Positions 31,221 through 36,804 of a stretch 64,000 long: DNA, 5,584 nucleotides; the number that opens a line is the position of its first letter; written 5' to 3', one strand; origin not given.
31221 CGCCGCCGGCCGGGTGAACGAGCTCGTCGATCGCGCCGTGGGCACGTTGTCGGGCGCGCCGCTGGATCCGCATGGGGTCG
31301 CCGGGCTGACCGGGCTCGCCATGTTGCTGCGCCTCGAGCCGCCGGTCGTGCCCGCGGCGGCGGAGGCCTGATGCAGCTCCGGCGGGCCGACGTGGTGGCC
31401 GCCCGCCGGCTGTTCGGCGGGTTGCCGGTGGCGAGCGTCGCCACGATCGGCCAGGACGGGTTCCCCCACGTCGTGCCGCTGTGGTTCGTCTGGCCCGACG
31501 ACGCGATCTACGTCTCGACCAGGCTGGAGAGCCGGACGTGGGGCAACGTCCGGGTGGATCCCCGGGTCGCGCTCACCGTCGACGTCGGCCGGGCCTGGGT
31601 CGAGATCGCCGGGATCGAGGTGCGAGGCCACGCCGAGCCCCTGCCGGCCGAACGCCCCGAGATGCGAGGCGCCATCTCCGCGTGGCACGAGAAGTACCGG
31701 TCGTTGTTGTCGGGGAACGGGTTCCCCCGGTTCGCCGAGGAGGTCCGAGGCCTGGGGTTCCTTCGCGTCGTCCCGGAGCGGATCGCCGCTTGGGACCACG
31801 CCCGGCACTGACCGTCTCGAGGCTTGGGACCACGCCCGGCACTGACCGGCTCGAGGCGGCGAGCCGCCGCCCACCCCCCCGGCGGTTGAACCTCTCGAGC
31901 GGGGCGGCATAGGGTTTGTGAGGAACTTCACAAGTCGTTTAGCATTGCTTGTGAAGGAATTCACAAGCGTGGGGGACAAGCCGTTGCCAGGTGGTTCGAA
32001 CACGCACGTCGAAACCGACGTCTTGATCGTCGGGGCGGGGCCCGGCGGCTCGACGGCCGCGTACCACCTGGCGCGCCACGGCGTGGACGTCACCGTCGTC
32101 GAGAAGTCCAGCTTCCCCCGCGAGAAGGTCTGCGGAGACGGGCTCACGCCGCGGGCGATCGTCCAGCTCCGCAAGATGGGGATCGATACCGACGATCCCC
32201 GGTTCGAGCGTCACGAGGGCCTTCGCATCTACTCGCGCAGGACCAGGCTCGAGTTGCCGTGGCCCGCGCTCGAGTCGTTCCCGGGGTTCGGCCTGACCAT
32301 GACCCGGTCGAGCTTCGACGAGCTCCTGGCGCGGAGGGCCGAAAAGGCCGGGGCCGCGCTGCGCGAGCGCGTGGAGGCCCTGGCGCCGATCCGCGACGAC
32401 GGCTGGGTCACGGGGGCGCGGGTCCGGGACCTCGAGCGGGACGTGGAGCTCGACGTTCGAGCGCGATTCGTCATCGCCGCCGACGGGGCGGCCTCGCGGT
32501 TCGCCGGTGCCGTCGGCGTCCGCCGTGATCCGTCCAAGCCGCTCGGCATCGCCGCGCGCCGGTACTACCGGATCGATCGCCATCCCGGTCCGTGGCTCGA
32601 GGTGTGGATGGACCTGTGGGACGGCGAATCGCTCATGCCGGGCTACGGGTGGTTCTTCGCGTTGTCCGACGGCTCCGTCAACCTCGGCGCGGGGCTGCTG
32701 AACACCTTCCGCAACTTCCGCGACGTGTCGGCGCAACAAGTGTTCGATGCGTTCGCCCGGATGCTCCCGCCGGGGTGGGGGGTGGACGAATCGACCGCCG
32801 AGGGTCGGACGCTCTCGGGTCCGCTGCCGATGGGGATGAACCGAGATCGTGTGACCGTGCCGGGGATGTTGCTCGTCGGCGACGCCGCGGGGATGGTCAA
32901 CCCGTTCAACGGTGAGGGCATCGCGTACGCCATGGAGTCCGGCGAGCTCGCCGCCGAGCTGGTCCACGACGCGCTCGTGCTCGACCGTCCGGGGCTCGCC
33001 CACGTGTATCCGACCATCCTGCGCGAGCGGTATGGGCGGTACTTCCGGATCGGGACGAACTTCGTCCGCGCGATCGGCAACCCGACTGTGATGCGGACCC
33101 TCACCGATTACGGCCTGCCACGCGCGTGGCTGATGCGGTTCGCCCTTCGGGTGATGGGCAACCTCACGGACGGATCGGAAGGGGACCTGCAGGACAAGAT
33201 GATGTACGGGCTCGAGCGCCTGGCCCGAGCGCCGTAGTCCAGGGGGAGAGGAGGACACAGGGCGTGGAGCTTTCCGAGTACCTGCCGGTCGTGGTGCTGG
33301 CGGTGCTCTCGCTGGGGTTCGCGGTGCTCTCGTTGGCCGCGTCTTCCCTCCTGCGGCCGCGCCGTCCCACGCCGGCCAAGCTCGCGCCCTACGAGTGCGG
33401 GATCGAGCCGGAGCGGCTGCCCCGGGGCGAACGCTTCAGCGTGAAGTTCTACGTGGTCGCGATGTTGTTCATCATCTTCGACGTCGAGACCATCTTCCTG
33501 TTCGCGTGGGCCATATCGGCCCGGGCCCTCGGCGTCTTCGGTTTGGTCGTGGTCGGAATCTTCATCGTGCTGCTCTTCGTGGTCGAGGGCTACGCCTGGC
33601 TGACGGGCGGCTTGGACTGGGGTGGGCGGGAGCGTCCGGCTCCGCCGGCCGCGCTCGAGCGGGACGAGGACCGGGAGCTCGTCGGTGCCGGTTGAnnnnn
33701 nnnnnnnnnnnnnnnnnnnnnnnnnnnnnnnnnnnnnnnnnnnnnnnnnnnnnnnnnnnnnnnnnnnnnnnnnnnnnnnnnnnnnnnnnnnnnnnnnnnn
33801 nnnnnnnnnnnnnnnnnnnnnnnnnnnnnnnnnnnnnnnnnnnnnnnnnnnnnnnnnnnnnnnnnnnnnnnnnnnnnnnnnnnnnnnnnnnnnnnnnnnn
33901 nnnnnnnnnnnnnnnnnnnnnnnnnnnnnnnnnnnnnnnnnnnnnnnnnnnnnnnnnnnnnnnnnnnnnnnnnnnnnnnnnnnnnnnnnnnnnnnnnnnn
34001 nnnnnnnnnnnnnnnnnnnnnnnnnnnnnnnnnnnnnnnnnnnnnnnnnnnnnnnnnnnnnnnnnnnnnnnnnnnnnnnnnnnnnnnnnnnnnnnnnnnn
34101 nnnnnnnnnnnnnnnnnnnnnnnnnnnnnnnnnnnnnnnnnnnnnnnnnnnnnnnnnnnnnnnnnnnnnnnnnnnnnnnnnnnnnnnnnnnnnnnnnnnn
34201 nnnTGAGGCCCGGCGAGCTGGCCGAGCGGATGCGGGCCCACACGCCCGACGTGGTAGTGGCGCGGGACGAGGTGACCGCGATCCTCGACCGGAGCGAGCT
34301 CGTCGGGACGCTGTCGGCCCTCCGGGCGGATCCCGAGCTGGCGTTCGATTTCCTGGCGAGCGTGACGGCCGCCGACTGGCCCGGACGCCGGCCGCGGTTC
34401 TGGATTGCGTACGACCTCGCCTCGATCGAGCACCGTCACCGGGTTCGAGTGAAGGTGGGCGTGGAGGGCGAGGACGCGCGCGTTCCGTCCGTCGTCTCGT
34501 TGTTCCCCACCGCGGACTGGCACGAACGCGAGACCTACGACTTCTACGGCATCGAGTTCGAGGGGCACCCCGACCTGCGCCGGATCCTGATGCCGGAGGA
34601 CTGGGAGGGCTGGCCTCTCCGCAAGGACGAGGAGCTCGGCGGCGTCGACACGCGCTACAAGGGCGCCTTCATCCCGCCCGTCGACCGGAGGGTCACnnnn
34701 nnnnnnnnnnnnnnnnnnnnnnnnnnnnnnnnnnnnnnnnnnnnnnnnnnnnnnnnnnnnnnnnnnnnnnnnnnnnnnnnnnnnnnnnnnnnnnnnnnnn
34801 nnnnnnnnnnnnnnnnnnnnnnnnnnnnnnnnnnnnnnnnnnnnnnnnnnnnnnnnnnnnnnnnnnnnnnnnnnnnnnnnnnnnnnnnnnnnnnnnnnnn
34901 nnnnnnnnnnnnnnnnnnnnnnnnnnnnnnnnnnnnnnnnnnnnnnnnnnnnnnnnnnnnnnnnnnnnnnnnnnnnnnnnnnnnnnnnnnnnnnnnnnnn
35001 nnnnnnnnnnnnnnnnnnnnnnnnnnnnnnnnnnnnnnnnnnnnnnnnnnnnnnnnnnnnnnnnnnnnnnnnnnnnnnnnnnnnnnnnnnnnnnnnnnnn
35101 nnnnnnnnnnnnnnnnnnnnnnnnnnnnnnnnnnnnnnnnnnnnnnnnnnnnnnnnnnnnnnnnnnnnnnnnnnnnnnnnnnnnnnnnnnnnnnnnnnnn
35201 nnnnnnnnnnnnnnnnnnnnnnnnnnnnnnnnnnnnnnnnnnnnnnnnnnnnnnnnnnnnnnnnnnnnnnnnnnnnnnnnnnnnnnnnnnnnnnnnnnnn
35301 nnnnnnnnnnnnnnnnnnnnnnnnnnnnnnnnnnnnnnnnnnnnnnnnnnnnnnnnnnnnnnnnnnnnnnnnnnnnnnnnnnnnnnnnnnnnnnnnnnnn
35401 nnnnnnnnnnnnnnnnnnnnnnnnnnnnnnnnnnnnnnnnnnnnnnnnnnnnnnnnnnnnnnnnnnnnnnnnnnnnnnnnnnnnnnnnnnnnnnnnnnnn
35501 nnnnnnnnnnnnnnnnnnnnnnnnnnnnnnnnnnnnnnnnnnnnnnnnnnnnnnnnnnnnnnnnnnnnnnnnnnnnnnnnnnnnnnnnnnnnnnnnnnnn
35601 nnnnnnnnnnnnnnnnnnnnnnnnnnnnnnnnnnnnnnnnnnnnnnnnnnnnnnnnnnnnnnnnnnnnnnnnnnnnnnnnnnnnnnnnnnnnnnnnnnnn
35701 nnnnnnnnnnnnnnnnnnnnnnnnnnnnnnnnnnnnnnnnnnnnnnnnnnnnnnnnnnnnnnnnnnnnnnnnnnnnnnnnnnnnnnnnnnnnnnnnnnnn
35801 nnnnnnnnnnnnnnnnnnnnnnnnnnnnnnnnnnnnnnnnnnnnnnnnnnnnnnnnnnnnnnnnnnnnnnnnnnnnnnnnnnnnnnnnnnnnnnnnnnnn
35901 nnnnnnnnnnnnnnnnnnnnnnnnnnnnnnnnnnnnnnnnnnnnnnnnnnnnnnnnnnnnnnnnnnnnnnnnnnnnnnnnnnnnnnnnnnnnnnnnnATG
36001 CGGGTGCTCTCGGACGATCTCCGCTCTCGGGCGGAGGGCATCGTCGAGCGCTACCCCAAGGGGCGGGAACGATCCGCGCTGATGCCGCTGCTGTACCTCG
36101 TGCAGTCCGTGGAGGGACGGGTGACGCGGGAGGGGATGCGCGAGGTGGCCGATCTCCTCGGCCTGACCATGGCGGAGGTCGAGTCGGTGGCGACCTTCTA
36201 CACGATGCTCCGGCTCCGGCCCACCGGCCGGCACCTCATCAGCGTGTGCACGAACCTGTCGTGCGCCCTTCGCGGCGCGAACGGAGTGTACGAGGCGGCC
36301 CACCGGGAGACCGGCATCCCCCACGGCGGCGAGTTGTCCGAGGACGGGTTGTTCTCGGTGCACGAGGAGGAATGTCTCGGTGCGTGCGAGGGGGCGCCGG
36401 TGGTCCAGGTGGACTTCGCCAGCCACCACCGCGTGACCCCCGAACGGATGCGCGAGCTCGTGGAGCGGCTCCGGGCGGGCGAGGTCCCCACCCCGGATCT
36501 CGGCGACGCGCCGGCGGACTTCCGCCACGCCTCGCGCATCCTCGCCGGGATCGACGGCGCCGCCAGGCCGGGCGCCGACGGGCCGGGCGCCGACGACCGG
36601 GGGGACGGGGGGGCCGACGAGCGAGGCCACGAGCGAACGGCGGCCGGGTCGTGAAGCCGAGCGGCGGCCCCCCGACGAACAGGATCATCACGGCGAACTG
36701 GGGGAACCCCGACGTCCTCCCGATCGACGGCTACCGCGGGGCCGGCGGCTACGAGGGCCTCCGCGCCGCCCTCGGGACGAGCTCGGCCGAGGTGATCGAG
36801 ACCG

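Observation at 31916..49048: A local Rex (NADH/NAD+ sensor) regulon: canonical operators before both complex-I operons, the MenJ-like reductase and the divergent bc-complex / ccdA promoters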

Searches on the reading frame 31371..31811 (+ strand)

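Call 36: search_protein_families(library=ncbifam, proteins=[window:31371-31811:+])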
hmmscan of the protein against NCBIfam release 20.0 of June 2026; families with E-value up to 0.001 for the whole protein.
window:31371-31811:+ (146 aa): 5 families
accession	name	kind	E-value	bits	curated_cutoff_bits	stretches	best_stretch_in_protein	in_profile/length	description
TIGR03618.1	Rv1155_F420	subfamily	4.1e-18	65.8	79.05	1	14-138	4-125/127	TIGR03618 family F420-dependent PPOX class oxidoreductase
TIGR03668.1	Rv0121_F420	hypoth_equivalog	5.4e-10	39.5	119.15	1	10-110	4-118/141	TIGR03668 family PPOX class F420-dependent oxidoreductase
TIGR03667.1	Rv3369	hypoth_equivalog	1.3e-08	34.9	125.3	1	22-114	18-106/130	TIGR03667 family PPOX class F420-dependent oxidoreductase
TIGR04023.1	PPOX_MSMEG_5819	subfamily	2.8e-08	33.7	85.6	1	19-100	13-100/115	PPOX class F420-dependent oxidoreductase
TIGR03666.1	Rv2061_F420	subfamily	5.6e-07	29.3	84.9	1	21-109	15-99/132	PPOX class F420-dependent oxidoreductase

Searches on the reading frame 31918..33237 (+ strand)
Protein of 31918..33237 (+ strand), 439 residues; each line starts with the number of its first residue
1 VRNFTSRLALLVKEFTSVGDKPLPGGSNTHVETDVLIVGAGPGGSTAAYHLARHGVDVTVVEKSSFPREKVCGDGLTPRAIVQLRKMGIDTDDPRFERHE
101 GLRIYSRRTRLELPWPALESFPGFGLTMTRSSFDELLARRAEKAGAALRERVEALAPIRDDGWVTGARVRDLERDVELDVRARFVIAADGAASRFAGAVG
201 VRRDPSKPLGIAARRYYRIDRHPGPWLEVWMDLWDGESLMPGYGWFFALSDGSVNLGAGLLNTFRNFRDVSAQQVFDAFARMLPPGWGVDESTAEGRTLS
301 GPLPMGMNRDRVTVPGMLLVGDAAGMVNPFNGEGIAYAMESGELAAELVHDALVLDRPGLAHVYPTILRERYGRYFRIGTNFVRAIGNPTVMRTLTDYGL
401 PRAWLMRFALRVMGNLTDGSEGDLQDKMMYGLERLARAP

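Call 9: search_protein_families(library=pfam, proteins=[window:31918-33237:+])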
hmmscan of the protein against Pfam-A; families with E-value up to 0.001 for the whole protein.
window:31918-33237:+ (439 aa): 11 families
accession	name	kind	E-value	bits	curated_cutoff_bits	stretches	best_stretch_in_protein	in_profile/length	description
PF01494.25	FAD_binding_3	-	7.4e-28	98.2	22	1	32-204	1-172/349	FAD binding domain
PF01266.30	DAO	-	7.6e-17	62.3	27.9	2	34-67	1-34/353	FAD dependent oxidoreductase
PF04820.20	Trp_halogenase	-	3.6e-11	43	21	1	34-91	1-61/458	Tryptophan halogenase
PF00890.30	FAD_binding_2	-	7.4e-11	42.3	20.4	1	34-65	1-32/414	FAD binding domain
PF13450.12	NAD_binding_8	-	2.4e-08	34.6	21.9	1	37-65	1-29/68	NAD(P)-binding Rossmann-like domain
PF01946.23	Thi4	-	5.1e-07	29.6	26.2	1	29-65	14-51/235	Thi4 family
PF07992.20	Pyr_redox_2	-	9.5e-07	29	26.1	1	34-72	2-35/291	Pyridine nucleotide-disulphide oxidoreductase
PF05834.18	Lycopene_cycl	-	1.6e-06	27.9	23.4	0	172-387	124-323/380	Lycopene cyclase protein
PF12831.13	FAD_oxidored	-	1.8e-06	27.9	27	1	34-66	1-33/416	FAD dependent oxidoreductase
PF00070.33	Pyr_redox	-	4.9e-05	24.2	22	1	35-90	2-56/82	Pyridine nucleotide-disulphide oxidoreductase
PF03486.20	HI0933_like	-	0.00063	19.7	50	0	34-73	2-41/244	HI0933-like protein Rossmann domain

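Call 36: search_protein_families(library=ncbifam, proteins=[window:31984-33237:+])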
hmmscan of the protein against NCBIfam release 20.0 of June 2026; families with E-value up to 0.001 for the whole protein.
window:31984-33237:+ (417 aa): 100 families (the best 25 are shown)
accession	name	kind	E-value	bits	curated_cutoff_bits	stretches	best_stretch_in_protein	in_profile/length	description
NF045655.1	MkRedMenJ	equivalog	2.4e-75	254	700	1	9-402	3-384/406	menaquinone reductase MenJ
TIGR02032.1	GG-red-SF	subfamily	3.4e-69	233.8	158.8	1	12-327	2-297/297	geranylgeranyl reductase family protein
NF041160.1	DGGPL_Thplmales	equivalog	7.6e-35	120.6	780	1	10-332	3-315/396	digeranylgeranylglycerophospholipid reductase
NF041080.1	DGGGPL_reductase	equivalog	4.2e-33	114.9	580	1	12-331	3-315/447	digeranylgeranylglycerophospholipid reductase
TIGR02023.1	BchP-ChlP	subfamily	6e-32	111.1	343.3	1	12-335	2-306/388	geranylgeranyl diphosphate reductase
NF049967.1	QhpG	equivalog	9.8e-23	80.7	240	1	13-360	1-321/423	flavin-dependent monooxygenase QhpG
NF004834.1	PRK06185.1-3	subfamily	6.2e-20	71.4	500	1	7-181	4-180/420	FAD-dependent oxidoreductase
NF004780.0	PRK06126.1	subfamily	2.3e-18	65.8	445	2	7-68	5-66/552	hypothetical protein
NF046068.1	AkvoneHdxseDnrF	equivalog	4.3e-18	65.5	650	2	110-183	110-182/439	aklavinone 12-hydroxylase DnrF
NF046069.1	AkvoneHdxseRdmE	equivalog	3.7e-17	62.3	700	2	110-184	111-184/521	aklavinone 12-hydroxylase RdmE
NF038171.1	maturase_LodB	equivalog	7.8e-17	61.4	400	2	12-183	1-173/361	lysine-epsilon-oxidase maturase LodB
NF004829.0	PRK06183.1-3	subfamily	8.8e-17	61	390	1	6-179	4-183/520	bifunctional 3-(3-hydroxy-phenyl)propionate/3-hydroxycinnamic acid hydroxylase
NF033145.1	rif_monoox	equivalog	4.2e-15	55.6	800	1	12-179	2-162/472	rifampin monooxygenase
NF004835.0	PRK06185.1-4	equivalog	5.6e-15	55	601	1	6-175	6-177/411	FAD-dependent oxidoreductase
TIGR02028.1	ChlP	equivalog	1.2e-14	53.9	505.3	1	13-329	3-306/398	geranylgeranyl reductase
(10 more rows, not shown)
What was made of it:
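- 31984..47901 (+): ggr (geranylgeranyl-reductase family, MenJ-like; start TTG 31984 after the Shine-Dalgarno GGGGGA) followed after 26 nt by nuoA-N (33264-47901). Probably one transcription unit. NCBIfam TIGR02032 passed; the MenJ equivalog was not (call 36).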

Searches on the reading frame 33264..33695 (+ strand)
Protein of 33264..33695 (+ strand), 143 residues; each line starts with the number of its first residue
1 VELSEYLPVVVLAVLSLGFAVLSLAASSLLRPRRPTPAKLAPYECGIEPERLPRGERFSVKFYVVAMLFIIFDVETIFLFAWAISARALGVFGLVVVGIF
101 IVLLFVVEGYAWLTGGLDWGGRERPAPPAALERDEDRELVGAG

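Call 36: search_protein_families(library=ncbifam, proteins=[window:33264-33695:+])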
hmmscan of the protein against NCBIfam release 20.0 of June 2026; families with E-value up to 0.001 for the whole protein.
window:33264-33695:+ (143 aa): 4 families
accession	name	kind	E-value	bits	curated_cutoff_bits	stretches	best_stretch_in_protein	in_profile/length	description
NF005922.0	PRK07928.1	equivalog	1.8e-38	131.6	155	1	3-119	1-118/119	NADH-quinone oxidoreductase subunit A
NF005839.0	PRK07756.1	equivalog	2.9e-27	95.3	163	1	5-119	8-121/122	NADH-quinone oxidoreductase subunit A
NF006303.0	PRK08489.1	equivalog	9e-24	84.5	145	1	9-119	13-125/129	NAD(P)H-quinone oxidoreductase subunit 3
NF005022.0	PRK06432.1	equivalog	5.2e-10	39.5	164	1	39-119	70-149/151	NADH dehydrogenase subunit A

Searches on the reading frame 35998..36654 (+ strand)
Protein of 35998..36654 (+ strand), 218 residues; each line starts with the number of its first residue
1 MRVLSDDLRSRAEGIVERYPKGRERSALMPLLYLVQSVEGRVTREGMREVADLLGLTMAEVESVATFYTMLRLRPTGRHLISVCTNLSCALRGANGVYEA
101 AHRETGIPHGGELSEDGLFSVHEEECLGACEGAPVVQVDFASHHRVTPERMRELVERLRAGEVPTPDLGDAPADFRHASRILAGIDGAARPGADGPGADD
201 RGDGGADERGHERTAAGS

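Call 42: search_protein_families(library=pfam, proteins=[window:35998-36654:+])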
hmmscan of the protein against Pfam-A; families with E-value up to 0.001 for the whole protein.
window:35998-36654:+ (218 aa): 1 family
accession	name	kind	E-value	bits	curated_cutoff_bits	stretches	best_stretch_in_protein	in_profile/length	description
PF01257.25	2Fe-2S_thioredx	-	1.5e-44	151.8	24.8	1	13-158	2-144/145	Thioredoxin-like [2Fe-2S] ferredoxin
